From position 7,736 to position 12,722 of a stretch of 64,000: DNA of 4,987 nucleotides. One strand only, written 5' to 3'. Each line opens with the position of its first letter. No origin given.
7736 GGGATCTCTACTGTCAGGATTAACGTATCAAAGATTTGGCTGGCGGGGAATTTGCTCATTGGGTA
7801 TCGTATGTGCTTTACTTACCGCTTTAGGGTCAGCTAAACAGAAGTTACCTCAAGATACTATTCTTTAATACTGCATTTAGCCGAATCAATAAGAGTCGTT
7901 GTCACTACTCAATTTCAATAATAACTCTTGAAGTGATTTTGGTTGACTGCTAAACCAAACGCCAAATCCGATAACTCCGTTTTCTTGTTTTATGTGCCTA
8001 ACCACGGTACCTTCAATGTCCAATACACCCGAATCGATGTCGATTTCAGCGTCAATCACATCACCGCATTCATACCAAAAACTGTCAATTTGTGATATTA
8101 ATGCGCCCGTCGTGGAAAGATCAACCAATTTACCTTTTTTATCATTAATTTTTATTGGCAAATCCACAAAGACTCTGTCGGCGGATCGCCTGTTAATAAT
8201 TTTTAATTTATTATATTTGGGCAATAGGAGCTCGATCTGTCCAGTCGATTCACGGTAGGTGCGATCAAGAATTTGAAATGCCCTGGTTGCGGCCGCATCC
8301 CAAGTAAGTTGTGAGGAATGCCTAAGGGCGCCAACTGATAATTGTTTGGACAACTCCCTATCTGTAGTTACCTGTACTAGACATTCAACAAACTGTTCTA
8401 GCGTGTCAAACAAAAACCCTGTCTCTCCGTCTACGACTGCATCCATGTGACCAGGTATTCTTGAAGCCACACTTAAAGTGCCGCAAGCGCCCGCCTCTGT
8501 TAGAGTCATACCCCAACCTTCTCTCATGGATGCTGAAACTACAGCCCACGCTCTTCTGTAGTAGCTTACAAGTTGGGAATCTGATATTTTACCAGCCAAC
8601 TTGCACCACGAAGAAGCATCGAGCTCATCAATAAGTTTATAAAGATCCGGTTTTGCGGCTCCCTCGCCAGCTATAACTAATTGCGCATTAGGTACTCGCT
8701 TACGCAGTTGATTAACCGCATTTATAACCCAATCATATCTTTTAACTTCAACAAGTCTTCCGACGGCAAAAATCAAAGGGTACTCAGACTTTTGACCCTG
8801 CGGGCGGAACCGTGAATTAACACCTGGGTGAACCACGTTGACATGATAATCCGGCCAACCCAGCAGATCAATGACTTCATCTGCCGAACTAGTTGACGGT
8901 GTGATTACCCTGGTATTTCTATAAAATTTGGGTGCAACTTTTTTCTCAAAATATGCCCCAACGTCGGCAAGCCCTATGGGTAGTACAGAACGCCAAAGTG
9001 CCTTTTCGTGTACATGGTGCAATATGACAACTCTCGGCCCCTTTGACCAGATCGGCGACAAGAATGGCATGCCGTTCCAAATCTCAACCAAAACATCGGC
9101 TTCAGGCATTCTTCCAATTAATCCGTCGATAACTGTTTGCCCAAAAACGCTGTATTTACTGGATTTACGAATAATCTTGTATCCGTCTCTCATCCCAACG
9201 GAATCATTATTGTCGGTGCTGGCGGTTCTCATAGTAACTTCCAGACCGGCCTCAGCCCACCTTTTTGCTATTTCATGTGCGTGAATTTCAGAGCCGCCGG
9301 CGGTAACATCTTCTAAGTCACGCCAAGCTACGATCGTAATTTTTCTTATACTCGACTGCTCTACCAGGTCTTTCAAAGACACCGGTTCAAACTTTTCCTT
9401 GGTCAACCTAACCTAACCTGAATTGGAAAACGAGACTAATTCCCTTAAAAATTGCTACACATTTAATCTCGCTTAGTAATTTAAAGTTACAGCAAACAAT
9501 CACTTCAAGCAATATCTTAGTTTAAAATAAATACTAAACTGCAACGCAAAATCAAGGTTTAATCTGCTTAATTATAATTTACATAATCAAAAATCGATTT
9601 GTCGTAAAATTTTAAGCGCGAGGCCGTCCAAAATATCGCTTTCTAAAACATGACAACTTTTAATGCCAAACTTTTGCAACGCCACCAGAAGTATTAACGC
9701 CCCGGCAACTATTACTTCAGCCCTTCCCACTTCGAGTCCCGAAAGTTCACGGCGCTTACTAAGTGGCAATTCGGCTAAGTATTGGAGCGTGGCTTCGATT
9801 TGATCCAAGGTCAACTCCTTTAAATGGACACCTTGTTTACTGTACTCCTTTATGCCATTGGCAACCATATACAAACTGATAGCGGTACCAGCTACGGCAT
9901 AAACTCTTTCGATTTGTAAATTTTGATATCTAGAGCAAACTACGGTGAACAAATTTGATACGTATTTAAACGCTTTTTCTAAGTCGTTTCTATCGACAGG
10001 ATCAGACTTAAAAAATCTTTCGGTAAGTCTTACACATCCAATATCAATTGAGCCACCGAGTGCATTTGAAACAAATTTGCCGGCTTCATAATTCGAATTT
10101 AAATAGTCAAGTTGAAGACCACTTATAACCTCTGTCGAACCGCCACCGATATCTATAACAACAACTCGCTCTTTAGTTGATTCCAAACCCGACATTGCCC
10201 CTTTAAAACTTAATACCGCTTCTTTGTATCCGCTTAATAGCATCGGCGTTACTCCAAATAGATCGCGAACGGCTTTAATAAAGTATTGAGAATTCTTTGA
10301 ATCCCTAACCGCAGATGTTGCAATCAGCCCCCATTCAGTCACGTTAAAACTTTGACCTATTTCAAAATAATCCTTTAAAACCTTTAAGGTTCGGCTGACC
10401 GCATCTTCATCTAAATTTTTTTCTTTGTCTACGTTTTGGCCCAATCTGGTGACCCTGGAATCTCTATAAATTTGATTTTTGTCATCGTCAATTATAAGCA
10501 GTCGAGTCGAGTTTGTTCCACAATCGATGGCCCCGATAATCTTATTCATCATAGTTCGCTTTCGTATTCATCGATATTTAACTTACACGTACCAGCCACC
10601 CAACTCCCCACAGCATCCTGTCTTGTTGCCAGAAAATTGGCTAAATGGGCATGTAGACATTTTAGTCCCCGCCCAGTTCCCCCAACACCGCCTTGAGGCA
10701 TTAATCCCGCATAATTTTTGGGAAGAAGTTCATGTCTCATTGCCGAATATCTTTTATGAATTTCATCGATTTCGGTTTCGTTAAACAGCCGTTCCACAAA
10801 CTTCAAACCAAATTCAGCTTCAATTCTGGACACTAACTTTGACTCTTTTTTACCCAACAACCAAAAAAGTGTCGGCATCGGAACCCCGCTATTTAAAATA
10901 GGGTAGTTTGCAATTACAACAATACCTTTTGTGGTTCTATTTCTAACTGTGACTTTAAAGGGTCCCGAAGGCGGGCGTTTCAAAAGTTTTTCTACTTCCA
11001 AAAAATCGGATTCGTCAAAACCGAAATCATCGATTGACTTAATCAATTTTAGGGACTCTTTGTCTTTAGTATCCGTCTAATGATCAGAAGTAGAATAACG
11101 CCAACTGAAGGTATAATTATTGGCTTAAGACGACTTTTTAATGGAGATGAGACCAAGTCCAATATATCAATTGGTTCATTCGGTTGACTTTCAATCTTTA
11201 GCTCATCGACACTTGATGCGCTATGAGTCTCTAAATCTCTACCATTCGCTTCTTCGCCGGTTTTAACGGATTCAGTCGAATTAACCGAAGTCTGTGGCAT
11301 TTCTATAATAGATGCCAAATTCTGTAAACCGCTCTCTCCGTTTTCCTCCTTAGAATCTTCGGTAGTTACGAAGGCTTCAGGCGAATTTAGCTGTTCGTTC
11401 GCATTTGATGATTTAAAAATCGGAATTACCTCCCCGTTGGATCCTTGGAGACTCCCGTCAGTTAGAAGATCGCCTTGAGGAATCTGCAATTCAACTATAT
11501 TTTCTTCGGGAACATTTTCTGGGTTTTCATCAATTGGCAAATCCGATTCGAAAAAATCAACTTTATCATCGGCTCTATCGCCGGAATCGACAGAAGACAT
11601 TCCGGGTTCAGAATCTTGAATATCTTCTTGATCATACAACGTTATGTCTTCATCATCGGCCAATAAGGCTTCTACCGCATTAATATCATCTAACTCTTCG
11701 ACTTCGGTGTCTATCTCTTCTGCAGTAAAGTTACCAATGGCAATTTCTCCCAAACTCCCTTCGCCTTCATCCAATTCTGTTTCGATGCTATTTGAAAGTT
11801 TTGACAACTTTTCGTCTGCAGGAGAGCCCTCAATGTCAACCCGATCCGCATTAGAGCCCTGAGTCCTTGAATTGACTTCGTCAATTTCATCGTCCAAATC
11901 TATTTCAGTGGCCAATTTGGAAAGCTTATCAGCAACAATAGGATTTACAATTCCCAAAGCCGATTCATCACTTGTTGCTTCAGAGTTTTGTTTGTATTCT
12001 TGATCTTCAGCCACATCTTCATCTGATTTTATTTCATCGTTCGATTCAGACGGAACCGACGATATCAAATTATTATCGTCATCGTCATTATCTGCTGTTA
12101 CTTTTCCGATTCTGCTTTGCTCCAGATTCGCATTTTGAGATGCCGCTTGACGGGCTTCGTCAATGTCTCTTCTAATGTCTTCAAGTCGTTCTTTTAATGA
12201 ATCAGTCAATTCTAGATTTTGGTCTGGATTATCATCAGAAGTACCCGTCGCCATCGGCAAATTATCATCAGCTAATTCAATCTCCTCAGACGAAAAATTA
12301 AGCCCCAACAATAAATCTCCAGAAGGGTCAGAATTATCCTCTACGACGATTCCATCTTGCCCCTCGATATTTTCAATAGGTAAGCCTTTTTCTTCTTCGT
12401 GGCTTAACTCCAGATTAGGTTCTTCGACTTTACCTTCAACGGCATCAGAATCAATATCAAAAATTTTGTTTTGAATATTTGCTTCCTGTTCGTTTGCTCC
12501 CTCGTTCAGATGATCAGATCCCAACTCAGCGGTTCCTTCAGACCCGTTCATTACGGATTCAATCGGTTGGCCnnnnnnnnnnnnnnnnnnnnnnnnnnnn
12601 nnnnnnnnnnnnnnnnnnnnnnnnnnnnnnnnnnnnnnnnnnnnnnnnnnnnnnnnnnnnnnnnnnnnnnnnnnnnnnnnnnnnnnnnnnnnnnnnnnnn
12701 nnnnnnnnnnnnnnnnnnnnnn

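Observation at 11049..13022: CoxG-like SRPBCC domain tethered to the membrane through ~480 aa of acidic disordered sequence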

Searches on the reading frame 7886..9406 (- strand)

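Call 3: search_protein_families(library=pfam, proteins=[window:7886-9406:-], max_evalue=0.01)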
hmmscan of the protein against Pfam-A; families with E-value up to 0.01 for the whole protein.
window:7886-9406:- (506 aa): 7 families
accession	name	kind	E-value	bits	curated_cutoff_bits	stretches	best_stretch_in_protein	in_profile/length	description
PF00534.26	Glycos_transf_1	-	6.3e-34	117.4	26.4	1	201-357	7-166/172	Glycosyl transferases group 1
PF13692.12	Glyco_trans_1_4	-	1e-25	91.1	27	1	210-349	2-142/142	Glycosyl transferases group 1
PF13439.12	Glyco_transf_4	-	2.5e-10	41.1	28.5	1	37-197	2-167/170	Glycosyltransferase Family 4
PF13524.12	Glyco_trans_1_2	-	1.9e-07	31.5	25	1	230-371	5-137/144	Glycosyl transferase-like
PF07238.19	PilZ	-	2.2e-07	31.6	22.5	1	405-497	1-97/102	PilZ domain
PF20706.3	GT4-conflict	-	1.1e-05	25.1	26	1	188-315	173-311/385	Family 4 Glycosyltransferase in conflict systems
PF13579.12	Glyco_trans_4_4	-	7.4e-05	23.6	29.7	1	37-195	1-158/158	Glycosyl transferase 4-like domain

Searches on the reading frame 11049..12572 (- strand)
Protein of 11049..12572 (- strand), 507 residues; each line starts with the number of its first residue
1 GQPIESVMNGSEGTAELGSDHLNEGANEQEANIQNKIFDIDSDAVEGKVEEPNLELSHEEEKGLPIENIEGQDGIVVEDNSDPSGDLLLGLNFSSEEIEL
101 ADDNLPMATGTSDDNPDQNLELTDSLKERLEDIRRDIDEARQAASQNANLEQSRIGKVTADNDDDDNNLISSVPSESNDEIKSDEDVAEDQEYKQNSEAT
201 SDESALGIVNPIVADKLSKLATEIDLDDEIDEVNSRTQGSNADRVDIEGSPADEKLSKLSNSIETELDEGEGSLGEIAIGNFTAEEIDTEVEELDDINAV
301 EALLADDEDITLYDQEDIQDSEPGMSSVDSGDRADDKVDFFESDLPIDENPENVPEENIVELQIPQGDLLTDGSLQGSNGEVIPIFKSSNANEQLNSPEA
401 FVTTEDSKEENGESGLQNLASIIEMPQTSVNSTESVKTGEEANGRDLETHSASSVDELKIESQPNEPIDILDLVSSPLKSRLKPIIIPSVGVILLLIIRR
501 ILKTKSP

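Call 31: search_protein_families(library=pfam, proteins=[window:11139-12572:-], max_evalue=1)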
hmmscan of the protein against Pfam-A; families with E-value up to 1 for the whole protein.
window:11139-12572:- (478 aa): 0 families

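Call 32: search_solved_structures(query=window:11049-12572:-, max_evalue=1)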
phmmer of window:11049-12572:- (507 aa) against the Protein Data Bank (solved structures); distinct sequences matched with E-value up to 1: 0.
